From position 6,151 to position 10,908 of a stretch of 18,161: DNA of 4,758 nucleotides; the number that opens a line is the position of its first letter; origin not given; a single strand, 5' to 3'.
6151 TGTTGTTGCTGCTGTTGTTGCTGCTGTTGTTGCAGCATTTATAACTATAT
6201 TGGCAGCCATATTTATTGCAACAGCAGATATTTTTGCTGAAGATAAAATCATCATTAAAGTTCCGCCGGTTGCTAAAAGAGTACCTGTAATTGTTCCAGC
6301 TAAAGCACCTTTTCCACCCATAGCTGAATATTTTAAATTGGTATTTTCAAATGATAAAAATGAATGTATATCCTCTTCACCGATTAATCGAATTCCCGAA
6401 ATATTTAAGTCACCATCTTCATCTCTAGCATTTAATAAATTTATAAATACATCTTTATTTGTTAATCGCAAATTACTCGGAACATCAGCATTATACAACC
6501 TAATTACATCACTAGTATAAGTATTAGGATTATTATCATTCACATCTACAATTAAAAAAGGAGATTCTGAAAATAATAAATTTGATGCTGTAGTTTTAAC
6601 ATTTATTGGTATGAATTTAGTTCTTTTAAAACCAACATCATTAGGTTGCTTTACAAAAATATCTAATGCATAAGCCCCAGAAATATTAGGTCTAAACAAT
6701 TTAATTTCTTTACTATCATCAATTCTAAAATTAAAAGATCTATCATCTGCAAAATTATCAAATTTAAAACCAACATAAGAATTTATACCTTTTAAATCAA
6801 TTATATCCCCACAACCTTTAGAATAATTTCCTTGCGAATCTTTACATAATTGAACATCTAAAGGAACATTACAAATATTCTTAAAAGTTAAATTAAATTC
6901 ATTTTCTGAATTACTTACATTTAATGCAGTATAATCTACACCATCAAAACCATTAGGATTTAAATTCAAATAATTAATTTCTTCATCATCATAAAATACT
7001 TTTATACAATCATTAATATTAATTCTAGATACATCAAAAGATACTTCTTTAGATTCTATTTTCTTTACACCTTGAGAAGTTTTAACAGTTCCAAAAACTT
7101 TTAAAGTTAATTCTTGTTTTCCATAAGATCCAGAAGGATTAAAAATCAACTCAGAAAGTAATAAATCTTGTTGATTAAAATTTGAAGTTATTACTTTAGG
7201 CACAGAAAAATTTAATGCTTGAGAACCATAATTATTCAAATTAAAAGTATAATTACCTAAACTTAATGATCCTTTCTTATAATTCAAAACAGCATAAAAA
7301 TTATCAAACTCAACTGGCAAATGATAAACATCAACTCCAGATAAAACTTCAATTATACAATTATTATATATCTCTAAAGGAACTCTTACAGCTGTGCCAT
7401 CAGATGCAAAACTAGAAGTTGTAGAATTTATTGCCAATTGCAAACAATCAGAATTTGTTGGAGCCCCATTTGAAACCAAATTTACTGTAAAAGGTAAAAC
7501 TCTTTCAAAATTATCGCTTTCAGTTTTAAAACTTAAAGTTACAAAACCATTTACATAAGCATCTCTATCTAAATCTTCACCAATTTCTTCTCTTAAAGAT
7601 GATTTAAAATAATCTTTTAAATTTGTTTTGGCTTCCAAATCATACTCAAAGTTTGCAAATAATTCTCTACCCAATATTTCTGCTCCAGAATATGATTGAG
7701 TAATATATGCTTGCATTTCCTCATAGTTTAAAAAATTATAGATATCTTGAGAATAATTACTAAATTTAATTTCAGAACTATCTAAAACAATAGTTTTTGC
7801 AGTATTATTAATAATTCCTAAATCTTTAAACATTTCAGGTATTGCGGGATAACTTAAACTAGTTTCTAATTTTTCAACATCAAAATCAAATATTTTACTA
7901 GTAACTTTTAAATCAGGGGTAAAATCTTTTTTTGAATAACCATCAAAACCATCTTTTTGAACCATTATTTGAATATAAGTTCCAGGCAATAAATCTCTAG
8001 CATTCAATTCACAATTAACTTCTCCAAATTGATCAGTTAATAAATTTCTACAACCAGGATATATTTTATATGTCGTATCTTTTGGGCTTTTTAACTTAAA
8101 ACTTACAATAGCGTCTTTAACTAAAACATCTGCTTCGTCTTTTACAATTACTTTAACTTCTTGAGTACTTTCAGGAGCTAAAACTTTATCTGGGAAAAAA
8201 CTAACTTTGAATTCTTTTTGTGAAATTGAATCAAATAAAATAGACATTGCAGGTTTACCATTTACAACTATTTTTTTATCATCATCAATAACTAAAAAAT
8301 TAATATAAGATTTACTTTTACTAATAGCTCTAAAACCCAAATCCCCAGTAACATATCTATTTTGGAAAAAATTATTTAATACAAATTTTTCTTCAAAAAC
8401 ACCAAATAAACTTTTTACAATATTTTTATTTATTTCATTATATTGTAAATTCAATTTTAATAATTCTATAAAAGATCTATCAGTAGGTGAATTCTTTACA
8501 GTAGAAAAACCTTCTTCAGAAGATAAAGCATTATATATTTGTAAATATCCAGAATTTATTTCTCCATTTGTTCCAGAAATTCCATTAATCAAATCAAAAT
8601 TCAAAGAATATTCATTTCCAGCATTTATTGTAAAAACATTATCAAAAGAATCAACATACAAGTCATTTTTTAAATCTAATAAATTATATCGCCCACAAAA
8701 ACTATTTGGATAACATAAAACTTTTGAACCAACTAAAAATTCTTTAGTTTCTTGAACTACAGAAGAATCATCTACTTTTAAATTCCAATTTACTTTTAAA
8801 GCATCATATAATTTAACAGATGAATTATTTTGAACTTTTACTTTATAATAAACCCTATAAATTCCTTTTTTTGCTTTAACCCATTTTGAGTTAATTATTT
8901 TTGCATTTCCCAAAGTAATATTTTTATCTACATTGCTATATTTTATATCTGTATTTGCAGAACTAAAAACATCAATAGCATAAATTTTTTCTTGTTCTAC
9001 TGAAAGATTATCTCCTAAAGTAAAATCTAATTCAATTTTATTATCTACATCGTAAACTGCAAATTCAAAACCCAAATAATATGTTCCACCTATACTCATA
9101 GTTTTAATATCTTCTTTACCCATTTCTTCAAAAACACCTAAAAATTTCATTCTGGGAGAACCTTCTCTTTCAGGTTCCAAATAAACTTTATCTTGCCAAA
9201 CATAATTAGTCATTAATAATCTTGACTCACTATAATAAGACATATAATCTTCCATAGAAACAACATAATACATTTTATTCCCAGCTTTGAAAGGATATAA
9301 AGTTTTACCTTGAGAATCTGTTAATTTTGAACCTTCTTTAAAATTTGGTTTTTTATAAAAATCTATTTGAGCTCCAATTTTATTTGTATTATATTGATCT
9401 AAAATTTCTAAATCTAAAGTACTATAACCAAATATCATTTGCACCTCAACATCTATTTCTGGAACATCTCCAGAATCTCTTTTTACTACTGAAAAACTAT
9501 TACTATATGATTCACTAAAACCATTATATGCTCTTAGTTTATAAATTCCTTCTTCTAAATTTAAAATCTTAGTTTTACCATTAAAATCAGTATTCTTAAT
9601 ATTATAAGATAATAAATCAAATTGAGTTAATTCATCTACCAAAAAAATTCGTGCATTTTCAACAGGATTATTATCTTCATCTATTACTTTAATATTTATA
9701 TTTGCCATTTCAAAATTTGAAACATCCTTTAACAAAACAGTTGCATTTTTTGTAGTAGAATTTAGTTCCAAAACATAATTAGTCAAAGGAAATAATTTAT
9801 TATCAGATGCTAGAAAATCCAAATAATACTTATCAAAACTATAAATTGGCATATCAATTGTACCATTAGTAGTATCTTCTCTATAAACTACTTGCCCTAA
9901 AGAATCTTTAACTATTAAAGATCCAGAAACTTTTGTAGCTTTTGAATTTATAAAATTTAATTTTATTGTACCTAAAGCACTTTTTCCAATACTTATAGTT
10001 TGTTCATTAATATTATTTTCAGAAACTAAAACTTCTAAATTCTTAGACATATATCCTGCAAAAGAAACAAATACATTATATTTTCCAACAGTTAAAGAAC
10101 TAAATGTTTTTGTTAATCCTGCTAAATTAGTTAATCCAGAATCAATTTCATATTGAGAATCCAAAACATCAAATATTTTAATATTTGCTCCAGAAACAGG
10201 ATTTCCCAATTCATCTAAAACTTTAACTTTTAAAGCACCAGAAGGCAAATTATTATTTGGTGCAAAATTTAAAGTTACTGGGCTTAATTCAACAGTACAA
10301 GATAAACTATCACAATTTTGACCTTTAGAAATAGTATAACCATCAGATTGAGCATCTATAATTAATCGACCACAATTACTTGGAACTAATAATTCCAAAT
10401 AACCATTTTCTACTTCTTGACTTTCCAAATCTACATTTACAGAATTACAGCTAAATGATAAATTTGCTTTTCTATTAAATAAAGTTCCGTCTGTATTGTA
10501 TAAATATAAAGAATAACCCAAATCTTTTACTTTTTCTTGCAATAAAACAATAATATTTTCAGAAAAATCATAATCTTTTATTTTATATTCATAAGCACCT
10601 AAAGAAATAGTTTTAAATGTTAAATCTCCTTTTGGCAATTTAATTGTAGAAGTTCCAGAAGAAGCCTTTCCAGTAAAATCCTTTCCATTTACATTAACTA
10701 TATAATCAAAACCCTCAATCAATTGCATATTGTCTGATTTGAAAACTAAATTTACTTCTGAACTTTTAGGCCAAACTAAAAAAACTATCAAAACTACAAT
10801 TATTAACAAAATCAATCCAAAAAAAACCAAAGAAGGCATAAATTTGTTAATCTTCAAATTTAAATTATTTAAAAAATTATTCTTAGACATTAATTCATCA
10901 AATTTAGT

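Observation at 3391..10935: Giant 2.5k-aa bipartite protein: two large ectodomains joined by a membrane-embedded module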

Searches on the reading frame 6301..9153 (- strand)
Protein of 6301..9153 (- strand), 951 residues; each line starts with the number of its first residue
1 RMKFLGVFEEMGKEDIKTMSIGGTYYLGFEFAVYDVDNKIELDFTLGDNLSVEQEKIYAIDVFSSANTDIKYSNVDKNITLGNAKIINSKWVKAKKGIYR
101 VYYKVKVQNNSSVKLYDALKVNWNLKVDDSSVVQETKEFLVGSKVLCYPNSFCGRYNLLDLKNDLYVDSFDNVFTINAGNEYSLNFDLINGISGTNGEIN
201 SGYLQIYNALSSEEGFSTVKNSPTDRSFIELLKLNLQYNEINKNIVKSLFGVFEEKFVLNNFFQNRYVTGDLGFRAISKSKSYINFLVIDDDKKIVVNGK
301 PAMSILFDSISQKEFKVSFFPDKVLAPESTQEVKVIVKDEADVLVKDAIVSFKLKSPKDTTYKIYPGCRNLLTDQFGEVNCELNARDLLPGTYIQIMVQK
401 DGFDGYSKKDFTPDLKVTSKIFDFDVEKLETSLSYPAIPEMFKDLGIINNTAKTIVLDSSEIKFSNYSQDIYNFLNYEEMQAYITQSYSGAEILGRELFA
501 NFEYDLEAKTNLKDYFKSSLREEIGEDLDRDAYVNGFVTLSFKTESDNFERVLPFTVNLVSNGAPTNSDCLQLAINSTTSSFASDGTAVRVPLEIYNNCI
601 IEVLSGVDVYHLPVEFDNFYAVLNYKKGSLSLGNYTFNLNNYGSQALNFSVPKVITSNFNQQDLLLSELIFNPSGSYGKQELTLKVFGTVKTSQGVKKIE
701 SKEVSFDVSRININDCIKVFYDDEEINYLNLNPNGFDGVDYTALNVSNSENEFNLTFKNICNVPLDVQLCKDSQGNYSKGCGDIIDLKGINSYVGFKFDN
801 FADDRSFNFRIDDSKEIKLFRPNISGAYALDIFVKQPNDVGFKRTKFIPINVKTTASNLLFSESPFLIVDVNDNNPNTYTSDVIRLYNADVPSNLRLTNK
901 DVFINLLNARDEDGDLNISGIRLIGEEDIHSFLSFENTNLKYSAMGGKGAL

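Call 79: predict_structure(alignment_id=A4)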
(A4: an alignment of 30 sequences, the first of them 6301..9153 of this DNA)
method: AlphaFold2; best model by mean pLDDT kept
length: 951 residues; sequences in the alignment: 30
mean_pLDDT: 81.4   pTM: 0.49
mean pLDDT of the five models: 81.4, 80.7, 79.9, 78.4, 78.2
residues with pLDDT >= 90: 316; 70-90: 475; 50-70: 96; < 50: 64
segments of 3 or more residues with pLDDT < 50: 734-749, 878-881, 913-951
pLDDT, mean of each block of 10 residues (from residue 1): 90 82 92 84 92 92 90 92 93 90 92 85 91 90 65 88 86 87 92 83 92 88 80 92 83 91 90 89 92 81 91 88 85 92 92 88 88 94 90 90 78 81 91 86 92 89 86 88 90 83 71 92 75 91 81 92 80 73 72 87 73 87 85 86 88 87 80 80 91 84 86 85 87 52 45 87 86 86 75 79 79 88 82 82 86 71 65 51 64 54 51 45 38 28 27 33
secondary structure, 60 per line:
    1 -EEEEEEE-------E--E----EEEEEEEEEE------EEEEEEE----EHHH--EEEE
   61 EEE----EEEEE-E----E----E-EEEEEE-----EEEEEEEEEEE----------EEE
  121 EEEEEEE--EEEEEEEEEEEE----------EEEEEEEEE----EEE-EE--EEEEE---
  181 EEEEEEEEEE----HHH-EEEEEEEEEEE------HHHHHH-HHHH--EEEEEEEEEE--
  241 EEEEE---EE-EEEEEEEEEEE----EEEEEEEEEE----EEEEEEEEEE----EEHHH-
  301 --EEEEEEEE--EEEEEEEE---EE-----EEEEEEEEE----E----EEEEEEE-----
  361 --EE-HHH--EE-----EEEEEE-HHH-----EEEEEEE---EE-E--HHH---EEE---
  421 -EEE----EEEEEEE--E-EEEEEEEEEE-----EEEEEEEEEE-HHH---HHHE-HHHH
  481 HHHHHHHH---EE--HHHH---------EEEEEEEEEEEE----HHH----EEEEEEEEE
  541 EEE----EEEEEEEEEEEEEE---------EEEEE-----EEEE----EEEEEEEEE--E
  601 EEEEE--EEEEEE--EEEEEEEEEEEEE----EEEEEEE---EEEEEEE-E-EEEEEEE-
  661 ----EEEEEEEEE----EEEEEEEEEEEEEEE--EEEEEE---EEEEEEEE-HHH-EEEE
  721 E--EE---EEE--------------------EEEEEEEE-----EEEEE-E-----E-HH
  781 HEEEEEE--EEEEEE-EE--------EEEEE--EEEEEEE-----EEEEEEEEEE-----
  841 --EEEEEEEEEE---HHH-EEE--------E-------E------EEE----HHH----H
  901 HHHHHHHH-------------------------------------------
elements in order (helices of 4 or more, strands of 3 or more residues): E2-8 E24-33 E40-46 E57-63 E68-72 E86-91 E97-107 E118-127 E130-141 E152-160 E165-167 E173-177 E181-190 E199-209 H216-221 H223-226 E229-238 E241-245 E252-262 E267-276 E281-290 E303-310 E313-320 E331-339 E349-355 E378-383 E393-399 E415-417 E422-424 E429-435 E440-449 E455-464 H477-488 H496-499 E509-520 E532-543 E548-561 E571-575 E581-584 E589-597 E600-605 E608-613 E616-628 E633-639 E643-649 E653-659 E665-673 E678-692 E695-700 E704-711 E717-721 E729-731 E752-759 E765-769 E782-787 E790-795 E807-811 E814-820 E826-835 E843-852 E860-862 E886-888 H900-908

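Call 81: fold_search(model_id=the predicted structure, library=pdb)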
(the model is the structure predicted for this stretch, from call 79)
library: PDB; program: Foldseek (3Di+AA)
matches with E <= 10: 1903; with E <= 0.001: 291
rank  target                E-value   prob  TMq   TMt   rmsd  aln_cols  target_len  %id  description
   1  7som_D                1.0e-17  1.00  0.12  0.09  42.1       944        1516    8  Ciliary C2 central pair apparatus isolated from Chlamydomonas reinhardtii (released 2022-04-13)
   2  9ijj_4I               4.0e-16  1.00  0.14  0.06  25.5       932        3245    8  In situ structure of the central apparatus in mouse sperm axoneme. (released 2025-06-04)
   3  7q1y_A                1.2e-15  1.00  0.11  0.08  56.2      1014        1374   11  X-ray structure of human A2ML1 (released 2022-04-20)
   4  9ijj_4G               1.3e-15  1.00  0.18  0.06  46.0       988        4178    9  In situ structure of the central apparatus in mouse sperm axoneme. (released 2025-06-04)
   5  7q62_B                2.1e-15  1.00  0.11  0.12  54.9      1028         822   10  Structure of TEV cleaved A2ML1 dimer (A2ML1-TT dimer) (released 2022-04-20)
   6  7s62                  1.2e-14  1.00  0.17  0.12  65.8       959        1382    9  Locally refined protomer structure of native-form oocyte/egg Alpha-2-Macroglobulin (A2Moo) tetramer (released 2022-01-05)
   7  9ijj_4J               1.2e-14  1.00  0.13  0.15  20.1       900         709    8  In situ structure of the central apparatus in mouse sperm axoneme. (released 2025-06-04)
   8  6h04_A                1.3e-14  1.00  0.11  0.09  59.7      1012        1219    8  Closed conformation of the Membrane Attack Complex (released 2018-12-19)
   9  9u61_E                2.2e-14  1.00  0.16  0.11  59.5      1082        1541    7  CP/MBL pathways C3 convertase C4b2a and C3 complex (released 2026-01-14)
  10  8beg_A                2.8e-14  1.00  0.13  0.18  22.2       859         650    8  Structure of Ig-like domains from PrgB (released 2022-11-30)
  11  3pvm_A                3.8e-14  1.00  0.11  0.08  57.6      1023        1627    9  Structure of Complement C5 in Complex with CVF (released 2011-01-19)
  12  8beg_B                5.1e-14  1.00  0.12  0.16  22.4       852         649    8  Structure of Ig-like domains from PrgB (released 2022-11-30)
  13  8cml_E                6.5e-14  1.00  0.11  0.15  52.3       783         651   10  Cryo-EM structure of complement C5 in complex with nanobodies UNbC5-1 and UNbC5-2 (released 2023-09-27)
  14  7q62_A                7.6e-14  1.00  0.11  0.09  56.3      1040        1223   10  Structure of TEV cleaved A2ML1 dimer (A2ML1-TT dimer) (released 2022-04-20)
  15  4rtd                  9.7e-14  1.00  0.11  0.10  50.7       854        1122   11  Escherichia coli alpha-2-macroglobulin activated by porcine elastase (released 2015-07-15)
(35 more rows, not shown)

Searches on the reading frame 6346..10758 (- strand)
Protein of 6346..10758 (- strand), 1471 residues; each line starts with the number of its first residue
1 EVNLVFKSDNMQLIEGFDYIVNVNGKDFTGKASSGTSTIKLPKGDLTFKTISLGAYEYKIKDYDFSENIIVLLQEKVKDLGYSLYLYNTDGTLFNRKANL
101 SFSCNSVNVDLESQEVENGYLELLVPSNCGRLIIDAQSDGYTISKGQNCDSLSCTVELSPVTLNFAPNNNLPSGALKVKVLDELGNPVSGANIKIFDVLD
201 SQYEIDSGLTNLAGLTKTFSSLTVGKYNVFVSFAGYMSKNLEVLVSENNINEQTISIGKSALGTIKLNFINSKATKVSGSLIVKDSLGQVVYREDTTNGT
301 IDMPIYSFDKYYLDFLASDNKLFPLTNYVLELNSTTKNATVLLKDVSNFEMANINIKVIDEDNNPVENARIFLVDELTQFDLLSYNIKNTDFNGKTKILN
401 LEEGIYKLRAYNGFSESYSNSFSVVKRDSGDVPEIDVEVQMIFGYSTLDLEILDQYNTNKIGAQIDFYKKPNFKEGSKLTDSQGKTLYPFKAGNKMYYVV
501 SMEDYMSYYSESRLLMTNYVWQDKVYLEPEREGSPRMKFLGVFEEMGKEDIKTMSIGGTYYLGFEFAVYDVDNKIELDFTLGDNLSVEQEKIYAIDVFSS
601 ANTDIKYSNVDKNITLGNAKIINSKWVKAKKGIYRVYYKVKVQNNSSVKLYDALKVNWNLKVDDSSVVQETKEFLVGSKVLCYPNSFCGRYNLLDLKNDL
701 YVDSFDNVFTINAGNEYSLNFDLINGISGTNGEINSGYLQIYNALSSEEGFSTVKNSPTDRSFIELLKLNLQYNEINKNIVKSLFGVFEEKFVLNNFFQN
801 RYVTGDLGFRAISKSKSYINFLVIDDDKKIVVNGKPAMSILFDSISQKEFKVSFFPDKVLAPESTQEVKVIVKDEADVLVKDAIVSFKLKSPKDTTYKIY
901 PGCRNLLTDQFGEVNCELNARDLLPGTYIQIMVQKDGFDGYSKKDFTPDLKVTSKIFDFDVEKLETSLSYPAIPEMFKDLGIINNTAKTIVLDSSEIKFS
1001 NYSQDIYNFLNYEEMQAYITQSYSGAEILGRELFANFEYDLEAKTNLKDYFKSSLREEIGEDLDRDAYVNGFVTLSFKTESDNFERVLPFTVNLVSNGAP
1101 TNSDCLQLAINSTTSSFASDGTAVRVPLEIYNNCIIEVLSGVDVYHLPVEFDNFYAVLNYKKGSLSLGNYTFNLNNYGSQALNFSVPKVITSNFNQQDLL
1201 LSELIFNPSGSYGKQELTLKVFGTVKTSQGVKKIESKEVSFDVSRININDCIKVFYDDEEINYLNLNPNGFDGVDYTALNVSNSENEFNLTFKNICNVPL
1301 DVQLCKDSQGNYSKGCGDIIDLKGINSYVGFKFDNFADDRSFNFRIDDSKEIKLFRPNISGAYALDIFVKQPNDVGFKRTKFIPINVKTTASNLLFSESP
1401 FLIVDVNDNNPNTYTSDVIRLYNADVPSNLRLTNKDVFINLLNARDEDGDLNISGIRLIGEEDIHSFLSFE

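Call 40: search_solved_structures(query=window:6346-10758:-, max_evalue=1)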
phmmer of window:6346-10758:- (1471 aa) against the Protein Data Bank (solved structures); distinct sequences matched with E-value up to 1: 1.
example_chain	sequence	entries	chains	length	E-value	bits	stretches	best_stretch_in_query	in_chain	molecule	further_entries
2lme_A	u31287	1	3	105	0.66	10.6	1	197-254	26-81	Adhesin yadA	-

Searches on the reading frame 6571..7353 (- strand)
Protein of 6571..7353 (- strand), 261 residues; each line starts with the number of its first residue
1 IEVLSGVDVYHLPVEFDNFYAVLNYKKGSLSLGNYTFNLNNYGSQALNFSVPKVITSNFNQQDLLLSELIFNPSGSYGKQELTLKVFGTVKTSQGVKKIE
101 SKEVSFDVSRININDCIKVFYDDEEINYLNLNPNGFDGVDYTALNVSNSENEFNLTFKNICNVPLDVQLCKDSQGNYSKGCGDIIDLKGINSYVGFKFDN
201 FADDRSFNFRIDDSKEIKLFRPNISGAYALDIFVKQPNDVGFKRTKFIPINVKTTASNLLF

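Call 57: search_protein_families(library=pfam, proteins=[window:6571-7353:-], max_evalue=1)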
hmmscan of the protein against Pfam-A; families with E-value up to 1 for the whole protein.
window:6571-7353:- (261 aa): 0 families

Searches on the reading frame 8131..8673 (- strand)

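Call 57: search_protein_families(library=pfam, proteins=[window:8131-8673:-], max_evalue=1)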
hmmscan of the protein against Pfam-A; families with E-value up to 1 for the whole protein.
window:8131-8673:- (181 aa): 1 family
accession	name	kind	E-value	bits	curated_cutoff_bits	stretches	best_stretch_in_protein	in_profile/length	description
PF12371.14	TMEM131_like_N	-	0.035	14.8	28.8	1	135-176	24-67/84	Transmembrane protein 131-like N-terminal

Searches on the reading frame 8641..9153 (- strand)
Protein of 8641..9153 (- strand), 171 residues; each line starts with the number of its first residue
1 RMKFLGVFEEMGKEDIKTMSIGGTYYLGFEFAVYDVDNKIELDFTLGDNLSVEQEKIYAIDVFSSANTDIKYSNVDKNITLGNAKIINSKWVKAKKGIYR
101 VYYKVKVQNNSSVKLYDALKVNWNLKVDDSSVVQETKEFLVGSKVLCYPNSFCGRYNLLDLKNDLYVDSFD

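Call 57: search_protein_families(library=pfam, proteins=[window:8641-9153:-], max_evalue=1)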
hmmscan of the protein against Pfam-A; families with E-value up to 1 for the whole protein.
window:8641-9153:- (171 aa): 2 families
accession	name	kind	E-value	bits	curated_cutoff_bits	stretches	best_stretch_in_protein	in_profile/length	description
PF09071.16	Alpha-amyl_C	-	0.069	13.5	27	1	49-98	13-63/67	Alpha-amylase, C terminal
PF11494.13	Ta0938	-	0.6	11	27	0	7-53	41-87/92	Ta0938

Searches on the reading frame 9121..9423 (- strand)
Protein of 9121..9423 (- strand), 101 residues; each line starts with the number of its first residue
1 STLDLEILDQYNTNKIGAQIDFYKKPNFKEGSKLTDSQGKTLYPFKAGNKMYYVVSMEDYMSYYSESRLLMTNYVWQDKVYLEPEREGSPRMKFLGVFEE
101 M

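Call 57: search_protein_families(library=pfam, proteins=[window:9121-9423:-], max_evalue=1)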
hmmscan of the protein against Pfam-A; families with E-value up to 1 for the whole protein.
window:9121-9423:- (101 aa): 1 family
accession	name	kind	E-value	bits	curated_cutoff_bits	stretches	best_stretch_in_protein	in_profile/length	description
PF03640.20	Lipoprotein_15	-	0.0096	15.8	24.4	1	29-46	6-23/47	Secreted repeat of unknown function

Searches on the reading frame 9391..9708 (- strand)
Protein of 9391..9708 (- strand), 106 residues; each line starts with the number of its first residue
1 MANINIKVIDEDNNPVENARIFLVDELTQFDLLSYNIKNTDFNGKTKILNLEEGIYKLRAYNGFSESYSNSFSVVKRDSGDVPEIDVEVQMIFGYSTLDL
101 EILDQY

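Call 57: search_protein_families(library=pfam, proteins=[window:9391-9708:-], max_evalue=1)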
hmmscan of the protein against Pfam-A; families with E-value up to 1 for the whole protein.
window:9391-9708:- (106 aa): 5 families
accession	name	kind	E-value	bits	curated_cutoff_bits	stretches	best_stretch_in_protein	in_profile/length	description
PF13620.12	CarboxypepD_reg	-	9.4e-06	26.3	32.3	1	4-81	2-76/82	Carboxypeptidase regulatory-like domain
PF04095.22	NAPRTase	-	0.00066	19.9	20.8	1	24-85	64-124/239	Nicotinate phosphoribosyltransferase (NAPRTase) family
PF17802.7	SpaA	-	0.0035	17.9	23.1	1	3-59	2-57/91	Prealbumin-like fold domain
PF24107.1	DUF7382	-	0.034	14.5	27.4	1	3-45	21-61/65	Domain of unknown function (DUF7382)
PF02369.22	Big_1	-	0.15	12.6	34.9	1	3-48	20-64/93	Bacterial Ig-like domain (group 1)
